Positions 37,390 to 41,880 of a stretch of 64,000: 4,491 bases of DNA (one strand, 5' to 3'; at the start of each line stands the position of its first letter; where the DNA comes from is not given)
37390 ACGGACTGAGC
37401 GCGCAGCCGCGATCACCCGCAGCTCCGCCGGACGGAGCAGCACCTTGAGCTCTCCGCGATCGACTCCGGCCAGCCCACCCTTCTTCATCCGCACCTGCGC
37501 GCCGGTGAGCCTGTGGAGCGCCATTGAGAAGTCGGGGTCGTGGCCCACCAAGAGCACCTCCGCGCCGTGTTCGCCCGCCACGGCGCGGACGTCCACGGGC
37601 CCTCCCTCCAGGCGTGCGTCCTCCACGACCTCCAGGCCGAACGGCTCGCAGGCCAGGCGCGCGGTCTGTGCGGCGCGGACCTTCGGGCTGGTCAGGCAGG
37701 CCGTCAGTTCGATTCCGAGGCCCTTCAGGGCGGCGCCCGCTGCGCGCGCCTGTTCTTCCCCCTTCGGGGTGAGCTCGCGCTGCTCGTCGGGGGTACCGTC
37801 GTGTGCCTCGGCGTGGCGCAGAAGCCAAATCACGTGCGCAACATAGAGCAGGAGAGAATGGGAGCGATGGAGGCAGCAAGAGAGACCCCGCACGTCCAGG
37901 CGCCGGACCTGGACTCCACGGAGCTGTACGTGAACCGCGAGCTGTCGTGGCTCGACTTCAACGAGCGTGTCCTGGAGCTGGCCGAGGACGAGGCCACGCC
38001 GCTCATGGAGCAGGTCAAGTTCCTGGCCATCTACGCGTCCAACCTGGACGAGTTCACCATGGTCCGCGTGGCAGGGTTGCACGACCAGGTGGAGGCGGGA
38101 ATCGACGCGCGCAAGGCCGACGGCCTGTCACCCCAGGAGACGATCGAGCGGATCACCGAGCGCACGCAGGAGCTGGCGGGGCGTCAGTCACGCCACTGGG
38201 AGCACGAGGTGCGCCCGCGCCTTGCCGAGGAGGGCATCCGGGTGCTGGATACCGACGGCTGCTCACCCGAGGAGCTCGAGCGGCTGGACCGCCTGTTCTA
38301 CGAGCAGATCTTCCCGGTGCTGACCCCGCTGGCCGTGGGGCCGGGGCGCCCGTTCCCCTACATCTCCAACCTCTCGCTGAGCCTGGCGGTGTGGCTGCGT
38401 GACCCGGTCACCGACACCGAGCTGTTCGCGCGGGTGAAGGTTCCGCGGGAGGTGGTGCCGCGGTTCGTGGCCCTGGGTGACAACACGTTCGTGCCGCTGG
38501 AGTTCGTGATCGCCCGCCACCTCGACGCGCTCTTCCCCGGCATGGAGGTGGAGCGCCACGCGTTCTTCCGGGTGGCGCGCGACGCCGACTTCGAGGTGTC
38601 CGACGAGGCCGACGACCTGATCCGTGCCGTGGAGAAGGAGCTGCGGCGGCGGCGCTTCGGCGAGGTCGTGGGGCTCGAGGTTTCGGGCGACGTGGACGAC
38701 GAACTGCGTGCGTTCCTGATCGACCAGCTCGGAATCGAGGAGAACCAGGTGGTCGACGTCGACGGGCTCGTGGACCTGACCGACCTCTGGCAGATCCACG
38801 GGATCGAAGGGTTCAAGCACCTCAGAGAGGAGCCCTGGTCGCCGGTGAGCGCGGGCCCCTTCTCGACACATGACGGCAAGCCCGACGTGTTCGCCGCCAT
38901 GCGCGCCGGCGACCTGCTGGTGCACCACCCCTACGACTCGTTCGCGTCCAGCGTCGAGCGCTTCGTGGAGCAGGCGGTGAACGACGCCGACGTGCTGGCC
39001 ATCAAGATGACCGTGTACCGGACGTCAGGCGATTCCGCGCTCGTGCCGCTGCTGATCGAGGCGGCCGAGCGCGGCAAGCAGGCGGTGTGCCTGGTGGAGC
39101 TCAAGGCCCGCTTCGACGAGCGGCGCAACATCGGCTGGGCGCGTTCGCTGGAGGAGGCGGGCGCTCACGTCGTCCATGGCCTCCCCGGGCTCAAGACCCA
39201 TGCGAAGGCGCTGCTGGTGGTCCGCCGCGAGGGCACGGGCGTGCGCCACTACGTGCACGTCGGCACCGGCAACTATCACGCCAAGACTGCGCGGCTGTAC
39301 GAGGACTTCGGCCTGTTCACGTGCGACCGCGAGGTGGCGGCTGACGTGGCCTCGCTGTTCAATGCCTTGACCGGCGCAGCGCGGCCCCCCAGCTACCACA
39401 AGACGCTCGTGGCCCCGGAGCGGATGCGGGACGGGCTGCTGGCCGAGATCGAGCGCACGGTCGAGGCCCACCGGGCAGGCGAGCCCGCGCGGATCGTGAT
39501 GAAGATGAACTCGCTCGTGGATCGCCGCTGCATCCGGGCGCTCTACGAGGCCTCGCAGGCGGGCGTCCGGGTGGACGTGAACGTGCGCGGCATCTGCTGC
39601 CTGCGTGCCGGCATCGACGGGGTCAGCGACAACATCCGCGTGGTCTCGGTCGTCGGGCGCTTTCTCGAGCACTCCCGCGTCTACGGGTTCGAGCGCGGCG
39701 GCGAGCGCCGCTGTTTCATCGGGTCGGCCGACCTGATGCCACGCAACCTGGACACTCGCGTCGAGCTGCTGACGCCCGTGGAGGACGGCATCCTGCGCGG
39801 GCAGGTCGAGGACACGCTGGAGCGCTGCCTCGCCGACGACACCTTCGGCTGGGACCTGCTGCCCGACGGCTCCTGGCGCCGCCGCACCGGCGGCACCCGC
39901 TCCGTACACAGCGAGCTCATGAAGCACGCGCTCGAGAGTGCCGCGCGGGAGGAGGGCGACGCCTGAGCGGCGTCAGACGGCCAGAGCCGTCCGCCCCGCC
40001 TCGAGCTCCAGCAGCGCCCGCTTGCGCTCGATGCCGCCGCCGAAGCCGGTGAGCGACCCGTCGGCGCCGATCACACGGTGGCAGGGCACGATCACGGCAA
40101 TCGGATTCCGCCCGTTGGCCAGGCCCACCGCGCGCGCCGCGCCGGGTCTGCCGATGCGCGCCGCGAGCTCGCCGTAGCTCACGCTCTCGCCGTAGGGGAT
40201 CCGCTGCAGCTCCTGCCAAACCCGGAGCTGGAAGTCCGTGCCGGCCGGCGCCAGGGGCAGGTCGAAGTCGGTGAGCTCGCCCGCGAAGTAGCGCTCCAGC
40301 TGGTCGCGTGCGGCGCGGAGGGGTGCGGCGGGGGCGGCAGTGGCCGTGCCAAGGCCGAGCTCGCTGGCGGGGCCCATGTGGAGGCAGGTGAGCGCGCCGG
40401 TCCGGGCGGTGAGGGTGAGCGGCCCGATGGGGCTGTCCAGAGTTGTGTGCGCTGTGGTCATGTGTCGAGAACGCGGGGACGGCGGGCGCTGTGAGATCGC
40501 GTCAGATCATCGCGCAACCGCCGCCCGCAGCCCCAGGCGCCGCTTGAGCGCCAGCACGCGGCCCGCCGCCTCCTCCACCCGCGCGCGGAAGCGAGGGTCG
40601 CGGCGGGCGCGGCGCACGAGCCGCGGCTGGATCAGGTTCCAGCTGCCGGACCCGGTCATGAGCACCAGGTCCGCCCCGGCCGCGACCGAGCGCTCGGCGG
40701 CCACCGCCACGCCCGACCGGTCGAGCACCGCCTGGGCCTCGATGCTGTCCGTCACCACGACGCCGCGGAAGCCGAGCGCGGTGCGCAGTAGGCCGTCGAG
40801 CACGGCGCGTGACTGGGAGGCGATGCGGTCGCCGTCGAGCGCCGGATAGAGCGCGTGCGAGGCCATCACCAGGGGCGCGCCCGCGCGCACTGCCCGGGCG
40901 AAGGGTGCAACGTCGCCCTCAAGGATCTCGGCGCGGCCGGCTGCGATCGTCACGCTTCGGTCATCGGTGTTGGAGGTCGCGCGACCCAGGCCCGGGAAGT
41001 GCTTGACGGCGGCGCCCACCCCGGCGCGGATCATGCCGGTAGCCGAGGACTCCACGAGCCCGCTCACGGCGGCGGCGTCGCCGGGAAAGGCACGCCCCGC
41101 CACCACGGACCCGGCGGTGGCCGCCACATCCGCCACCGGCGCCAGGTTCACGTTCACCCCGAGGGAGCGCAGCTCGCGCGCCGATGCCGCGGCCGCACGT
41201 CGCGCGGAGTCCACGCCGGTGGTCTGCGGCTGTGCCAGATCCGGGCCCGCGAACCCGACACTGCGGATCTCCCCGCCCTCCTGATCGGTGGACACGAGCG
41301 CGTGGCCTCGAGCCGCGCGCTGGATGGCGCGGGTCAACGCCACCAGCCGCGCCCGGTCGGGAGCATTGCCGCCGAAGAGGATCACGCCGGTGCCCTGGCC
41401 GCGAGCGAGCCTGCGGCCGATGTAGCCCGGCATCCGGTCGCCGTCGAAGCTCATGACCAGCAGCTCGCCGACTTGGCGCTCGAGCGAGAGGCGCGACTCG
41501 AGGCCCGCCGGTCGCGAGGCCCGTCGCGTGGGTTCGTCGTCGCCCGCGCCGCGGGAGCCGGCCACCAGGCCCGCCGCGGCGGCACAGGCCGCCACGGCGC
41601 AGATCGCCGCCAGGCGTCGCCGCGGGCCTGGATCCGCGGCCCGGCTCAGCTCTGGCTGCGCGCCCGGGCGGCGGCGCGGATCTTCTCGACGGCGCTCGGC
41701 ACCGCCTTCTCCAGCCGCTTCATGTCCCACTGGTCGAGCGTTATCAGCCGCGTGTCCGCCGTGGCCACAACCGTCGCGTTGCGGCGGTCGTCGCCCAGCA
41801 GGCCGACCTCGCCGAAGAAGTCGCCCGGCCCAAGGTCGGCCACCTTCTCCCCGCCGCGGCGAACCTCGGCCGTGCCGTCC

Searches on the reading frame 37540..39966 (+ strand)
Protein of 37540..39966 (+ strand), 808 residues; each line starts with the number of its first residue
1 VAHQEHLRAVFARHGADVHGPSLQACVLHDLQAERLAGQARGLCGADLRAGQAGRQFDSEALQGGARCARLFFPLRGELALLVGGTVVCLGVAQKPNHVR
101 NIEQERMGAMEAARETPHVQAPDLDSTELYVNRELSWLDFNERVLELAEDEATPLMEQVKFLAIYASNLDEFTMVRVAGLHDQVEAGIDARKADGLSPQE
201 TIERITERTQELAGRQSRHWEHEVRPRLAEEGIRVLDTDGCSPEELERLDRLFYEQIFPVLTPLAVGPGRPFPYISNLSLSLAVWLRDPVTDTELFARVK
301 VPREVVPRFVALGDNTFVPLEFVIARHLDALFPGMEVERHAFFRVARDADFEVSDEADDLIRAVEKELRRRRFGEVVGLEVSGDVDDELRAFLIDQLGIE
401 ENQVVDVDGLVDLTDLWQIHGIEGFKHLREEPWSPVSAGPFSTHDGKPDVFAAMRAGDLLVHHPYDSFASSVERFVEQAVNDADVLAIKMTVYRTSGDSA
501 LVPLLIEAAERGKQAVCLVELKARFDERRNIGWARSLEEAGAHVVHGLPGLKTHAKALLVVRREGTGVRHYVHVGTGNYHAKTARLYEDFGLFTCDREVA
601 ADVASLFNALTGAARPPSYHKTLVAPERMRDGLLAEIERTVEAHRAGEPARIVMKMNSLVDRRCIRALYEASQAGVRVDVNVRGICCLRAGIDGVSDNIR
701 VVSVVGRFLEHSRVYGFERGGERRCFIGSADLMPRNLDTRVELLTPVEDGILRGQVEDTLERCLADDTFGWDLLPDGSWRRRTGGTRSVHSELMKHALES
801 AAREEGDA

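Call 50: search_protein_families(library=pfam, proteins=[window:37540-39966:+], max_evalue=0.001)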
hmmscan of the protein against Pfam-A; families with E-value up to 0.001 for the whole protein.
window:37540-39966:+ (808 aa): 5 families
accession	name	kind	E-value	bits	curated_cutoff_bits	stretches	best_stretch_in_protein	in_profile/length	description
PF17941.7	PP_kinase_C_1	-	1.3e-67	227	25.7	1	449-614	1-165/167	Polyphosphate kinase C-terminal domain 1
PF13090.12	PP_kinase_C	-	7.3e-62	208.3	25.8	1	623-783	2-162/172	Polyphosphate kinase C-terminal domain 2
PF02503.22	PP_kinase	-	1.2e-59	201.5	31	1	245-419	2-183/183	Polyphosphate kinase middle domain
PF13089.11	PP_kinase_N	-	1.4e-39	135.1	23.8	1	130-235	1-106/107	Polyphosphate kinase N-terminal domain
PF13091.12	PLDc_2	-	7.3e-08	32.8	27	0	488-610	12-131/132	PLD-like domain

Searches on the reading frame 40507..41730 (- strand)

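Call 50: search_protein_families(library=pfam, proteins=[window:40507-41730:-], max_evalue=0.001)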
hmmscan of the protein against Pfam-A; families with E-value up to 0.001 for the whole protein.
window:40507-41730:- (407 aa): 1 family
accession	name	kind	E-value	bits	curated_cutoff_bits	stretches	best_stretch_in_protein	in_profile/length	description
PF00933.27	Glyco_hydro_3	-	2.8e-49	168.7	27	1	83-393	2-314/316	Glycosyl hydrolase family 3 N terminal domain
